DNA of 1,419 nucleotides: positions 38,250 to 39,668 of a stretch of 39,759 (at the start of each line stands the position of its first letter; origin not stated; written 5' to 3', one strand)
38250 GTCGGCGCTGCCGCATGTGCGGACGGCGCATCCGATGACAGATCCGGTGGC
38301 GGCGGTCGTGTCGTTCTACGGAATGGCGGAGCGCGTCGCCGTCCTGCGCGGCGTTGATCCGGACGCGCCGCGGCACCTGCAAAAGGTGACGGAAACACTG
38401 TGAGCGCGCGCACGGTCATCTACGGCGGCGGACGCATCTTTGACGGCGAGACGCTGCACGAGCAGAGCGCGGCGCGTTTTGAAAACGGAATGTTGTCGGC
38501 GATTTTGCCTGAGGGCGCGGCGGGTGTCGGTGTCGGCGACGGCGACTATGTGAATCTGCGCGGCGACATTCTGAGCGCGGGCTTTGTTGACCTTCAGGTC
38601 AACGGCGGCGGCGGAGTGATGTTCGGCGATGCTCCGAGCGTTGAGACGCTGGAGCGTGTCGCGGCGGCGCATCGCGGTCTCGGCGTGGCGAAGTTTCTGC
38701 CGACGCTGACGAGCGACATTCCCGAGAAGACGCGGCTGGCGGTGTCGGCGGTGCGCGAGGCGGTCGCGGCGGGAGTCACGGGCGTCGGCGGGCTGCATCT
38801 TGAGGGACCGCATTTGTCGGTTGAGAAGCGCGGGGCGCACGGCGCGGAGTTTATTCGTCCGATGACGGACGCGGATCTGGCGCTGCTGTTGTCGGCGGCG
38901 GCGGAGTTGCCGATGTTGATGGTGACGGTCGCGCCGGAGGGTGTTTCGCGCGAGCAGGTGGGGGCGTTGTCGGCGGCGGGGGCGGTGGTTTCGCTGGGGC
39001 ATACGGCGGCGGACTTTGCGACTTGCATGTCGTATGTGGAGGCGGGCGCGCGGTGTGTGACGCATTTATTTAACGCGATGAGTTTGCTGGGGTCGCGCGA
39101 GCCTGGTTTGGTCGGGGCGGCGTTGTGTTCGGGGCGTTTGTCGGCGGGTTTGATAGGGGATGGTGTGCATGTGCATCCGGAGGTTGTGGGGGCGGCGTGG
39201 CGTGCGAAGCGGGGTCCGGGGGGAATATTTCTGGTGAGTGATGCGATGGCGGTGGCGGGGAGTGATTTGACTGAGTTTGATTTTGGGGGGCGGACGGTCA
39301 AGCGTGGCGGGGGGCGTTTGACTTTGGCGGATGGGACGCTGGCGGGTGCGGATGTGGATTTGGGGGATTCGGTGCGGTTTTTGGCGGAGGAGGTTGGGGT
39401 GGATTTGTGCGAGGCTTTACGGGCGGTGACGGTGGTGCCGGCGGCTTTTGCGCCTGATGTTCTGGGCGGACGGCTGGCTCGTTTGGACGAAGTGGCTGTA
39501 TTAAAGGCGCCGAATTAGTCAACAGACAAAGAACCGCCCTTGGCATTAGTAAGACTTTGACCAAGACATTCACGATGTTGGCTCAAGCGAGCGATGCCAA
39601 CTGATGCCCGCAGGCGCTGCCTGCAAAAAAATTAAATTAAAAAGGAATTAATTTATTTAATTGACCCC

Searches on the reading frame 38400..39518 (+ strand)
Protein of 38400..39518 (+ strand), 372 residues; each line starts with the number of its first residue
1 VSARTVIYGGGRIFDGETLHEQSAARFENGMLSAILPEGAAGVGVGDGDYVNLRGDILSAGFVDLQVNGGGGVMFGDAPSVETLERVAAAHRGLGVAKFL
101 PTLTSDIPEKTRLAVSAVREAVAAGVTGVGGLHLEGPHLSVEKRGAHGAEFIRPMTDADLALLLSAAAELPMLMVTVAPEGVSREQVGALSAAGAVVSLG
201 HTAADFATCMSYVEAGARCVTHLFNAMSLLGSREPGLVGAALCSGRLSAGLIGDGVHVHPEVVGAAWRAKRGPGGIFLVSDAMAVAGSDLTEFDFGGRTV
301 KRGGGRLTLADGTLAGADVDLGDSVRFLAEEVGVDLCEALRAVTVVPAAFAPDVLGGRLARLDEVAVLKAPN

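Call 29: find_encoding_contigs(protein=window:38400-39518:+, flank=10000, max_places=4)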
Protein window:38400-39518:+ (372 aa): 9 contigs read that carry it; 4 places shown.
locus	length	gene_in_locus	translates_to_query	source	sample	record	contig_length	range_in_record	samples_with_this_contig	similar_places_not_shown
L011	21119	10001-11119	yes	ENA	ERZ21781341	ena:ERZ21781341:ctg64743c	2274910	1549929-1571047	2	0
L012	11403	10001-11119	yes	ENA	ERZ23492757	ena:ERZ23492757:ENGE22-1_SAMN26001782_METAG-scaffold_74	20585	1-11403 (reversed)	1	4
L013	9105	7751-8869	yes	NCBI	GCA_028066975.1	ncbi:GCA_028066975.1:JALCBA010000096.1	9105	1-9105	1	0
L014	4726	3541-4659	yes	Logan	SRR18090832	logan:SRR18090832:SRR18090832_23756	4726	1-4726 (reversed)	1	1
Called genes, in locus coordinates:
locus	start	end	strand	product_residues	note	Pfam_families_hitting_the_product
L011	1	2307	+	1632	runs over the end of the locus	PF13156:Mrr_cat_2, PF00270:DEAD, PF04851:ResIII, PF00271:Helicase_C, PF22240:ISP_coupler, PF07669:Eco57I (weak), PF18135:Type_ISP_C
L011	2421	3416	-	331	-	PF00005:ABC_tran, PF08402:TOBE_2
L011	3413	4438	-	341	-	PF01408:GFO_IDH_MocA, PF22725:GFO_IDH_MocA_C3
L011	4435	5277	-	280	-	PF00528:BPD_transp_1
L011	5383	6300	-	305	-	PF00528:BPD_transp_1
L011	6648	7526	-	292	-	PF20741:GKRP-like_C (faint), PF13580:SIS_2, PF01380:SIS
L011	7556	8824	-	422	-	PF01547:SBP_bac_1, PF13416:SBP_bac_8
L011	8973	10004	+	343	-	PF01380:SIS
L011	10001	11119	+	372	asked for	-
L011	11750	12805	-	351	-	PF01661:Macro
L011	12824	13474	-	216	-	PF14487:DarT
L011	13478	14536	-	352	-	PF00005:ABC_tran, PF17912:OB_MalK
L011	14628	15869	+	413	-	PF01547:SBP_bac_1, PF13416:SBP_bac_8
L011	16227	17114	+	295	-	PF00528:BPD_transp_1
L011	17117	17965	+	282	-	PF00528:BPD_transp_1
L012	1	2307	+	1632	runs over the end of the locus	PF13156:Mrr_cat_2, PF00270:DEAD, PF04851:ResIII, PF00271:Helicase_C, PF22240:ISP_coupler, PF07669:Eco57I (weak), PF18135:Type_ISP_C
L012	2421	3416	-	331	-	PF00005:ABC_tran, PF08402:TOBE_2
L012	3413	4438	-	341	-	PF01408:GFO_IDH_MocA, PF22725:GFO_IDH_MocA_C3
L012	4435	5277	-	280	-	PF00528:BPD_transp_1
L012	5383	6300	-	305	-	PF00528:BPD_transp_1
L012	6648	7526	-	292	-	PF20741:GKRP-like_C (faint), PF13580:SIS_2, PF01380:SIS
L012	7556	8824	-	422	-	PF01547:SBP_bac_1, PF13416:SBP_bac_8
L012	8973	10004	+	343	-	PF01380:SIS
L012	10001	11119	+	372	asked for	-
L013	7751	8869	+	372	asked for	-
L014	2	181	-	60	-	?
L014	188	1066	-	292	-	PF20741:GKRP-like_C (faint), PF13580:SIS_2, PF01380:SIS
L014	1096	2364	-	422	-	PF01547:SBP_bac_1, PF13416:SBP_bac_8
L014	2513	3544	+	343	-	PF01380:SIS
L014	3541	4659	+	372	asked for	-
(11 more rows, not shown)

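Call 38: search_protein_families(library=pfam, proteins=[window:38400-39518:+], max_evalue=0.01)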
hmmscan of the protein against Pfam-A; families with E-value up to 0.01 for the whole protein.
window:38400-39518:+ (372 aa): 1 family
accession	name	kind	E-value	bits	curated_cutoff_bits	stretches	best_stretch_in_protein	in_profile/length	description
PF01979.26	Amidohydro_1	-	0.005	16.6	25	0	57-349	1-296/345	Amidohydrolase family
